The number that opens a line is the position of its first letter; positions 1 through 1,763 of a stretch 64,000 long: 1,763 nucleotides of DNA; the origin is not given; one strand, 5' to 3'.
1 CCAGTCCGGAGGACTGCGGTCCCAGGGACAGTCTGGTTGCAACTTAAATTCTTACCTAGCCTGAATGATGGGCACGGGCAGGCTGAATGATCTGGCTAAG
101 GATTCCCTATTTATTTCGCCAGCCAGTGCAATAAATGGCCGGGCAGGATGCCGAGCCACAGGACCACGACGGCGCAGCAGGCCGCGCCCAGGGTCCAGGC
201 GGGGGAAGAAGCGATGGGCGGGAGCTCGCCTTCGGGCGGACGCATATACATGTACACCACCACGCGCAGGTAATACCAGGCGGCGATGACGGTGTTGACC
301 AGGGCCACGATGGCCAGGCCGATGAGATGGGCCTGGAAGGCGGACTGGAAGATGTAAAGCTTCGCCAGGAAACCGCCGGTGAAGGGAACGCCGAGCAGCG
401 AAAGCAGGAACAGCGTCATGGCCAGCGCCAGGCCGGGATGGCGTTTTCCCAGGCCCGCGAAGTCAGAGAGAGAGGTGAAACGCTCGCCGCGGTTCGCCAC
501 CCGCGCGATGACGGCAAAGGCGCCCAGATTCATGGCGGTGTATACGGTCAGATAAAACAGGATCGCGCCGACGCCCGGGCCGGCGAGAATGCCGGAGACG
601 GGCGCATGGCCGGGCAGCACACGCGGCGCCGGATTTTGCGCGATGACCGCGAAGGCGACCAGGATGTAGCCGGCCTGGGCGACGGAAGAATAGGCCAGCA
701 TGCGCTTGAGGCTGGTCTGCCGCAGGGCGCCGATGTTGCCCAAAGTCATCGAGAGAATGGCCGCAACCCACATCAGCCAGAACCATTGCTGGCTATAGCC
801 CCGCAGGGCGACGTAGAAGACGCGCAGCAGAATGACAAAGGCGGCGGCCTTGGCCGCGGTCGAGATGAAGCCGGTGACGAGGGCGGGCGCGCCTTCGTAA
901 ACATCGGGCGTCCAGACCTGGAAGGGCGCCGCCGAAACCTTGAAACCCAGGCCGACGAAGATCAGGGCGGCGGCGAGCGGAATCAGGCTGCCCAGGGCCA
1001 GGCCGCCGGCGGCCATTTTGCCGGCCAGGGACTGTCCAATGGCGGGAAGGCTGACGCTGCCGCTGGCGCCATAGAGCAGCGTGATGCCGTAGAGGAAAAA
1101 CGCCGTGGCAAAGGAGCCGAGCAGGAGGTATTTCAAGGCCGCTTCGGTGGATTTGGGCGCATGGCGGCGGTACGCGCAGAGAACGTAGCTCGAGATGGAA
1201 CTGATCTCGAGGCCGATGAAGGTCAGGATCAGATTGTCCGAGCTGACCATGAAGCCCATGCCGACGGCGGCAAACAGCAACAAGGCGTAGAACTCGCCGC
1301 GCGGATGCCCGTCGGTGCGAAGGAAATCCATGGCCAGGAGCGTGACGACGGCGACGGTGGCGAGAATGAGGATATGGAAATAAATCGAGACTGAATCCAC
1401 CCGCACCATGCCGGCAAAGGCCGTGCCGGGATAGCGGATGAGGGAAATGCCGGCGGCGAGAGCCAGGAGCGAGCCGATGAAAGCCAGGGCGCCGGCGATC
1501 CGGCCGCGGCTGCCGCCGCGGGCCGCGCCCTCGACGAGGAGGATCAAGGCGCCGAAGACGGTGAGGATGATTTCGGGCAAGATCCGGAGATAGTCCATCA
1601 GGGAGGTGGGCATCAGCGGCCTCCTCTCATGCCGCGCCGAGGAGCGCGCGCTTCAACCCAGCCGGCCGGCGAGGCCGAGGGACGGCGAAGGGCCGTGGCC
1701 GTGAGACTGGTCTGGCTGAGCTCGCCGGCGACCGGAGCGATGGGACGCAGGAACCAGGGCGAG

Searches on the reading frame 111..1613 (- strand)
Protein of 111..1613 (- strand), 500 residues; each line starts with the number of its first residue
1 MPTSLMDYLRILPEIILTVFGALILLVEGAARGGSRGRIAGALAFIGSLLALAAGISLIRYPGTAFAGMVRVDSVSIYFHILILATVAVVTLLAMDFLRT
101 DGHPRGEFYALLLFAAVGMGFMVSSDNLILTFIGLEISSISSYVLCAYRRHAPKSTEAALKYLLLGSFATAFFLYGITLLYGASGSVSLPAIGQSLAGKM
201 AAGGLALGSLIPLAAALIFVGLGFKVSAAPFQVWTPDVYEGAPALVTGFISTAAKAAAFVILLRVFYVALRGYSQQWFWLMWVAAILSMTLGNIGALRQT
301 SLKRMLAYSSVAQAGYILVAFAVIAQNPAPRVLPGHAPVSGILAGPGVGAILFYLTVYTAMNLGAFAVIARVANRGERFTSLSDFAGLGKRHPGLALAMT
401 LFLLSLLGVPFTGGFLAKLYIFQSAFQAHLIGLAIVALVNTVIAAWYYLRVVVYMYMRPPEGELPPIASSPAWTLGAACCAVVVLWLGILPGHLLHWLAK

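Call 14: find_encoding_contigs(protein=window:111-1613:-, flank=10000, max_places=4)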
Protein window:111-1613:- (500 aa): 6 contigs read that carry it; 4 places shown.
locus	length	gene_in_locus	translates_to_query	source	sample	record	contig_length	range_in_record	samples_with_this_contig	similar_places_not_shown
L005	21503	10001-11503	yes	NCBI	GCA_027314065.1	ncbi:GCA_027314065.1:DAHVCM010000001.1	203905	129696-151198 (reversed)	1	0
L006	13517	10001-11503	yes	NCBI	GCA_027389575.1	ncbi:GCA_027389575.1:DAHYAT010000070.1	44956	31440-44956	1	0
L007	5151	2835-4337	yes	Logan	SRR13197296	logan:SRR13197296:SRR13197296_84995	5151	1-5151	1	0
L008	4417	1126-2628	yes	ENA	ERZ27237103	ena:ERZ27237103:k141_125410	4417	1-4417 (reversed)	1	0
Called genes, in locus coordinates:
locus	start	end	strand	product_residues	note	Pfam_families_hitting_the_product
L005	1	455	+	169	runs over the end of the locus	PF01257:2Fe-2S_thioredx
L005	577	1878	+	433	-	PF01512:Complex1_51K, PF10531:SLBB (weak), PF22461:SLBB_2, PF10589:NADH_4Fe-4S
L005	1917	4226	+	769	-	PF13510:Fer2_4, PF10588:NADH-G_4Fe-4S_3, PF00037:Fer4 (faint), PF22117:Fer4_Nqo3, PF04879:Molybdop_Fe4S4, PF00384:Molybdopterin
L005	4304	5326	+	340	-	PF00146:NADHdh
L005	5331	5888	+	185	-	PF00499:Oxidored_q3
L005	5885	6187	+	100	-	PF00420:Oxidored_q2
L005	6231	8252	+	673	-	PF00662:Proton_antipo_N, PF00361:Proton_antipo_M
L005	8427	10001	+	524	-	PF00361:Proton_antipo_M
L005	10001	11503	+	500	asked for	PF00361:Proton_antipo_M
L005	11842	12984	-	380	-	PF02065:Melibiase (weak), PF16499:Melibiase_2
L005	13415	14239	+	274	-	-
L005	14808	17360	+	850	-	PF00759:Glyco_hydro_9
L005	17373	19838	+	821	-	PF08206:OB_RNB, PF17876:CSD2, PF00773:RNB, PF00575:S1 (weak)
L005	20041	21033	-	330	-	PF00248:Aldo_ket_red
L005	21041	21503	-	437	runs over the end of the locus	PF12797:Fer4_2 (weak), PF00037:Fer4 (weak), PF12838:Fer4_7, PF13183:Fer4_8, PF13237:Fer4_10, PF13484:Fer4_16, PF13534:Fer4_17, PF02754:CCG, +3 more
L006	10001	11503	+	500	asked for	PF00361:Proton_antipo_M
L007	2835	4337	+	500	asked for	PF00361:Proton_antipo_M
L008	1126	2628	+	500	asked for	PF00361:Proton_antipo_M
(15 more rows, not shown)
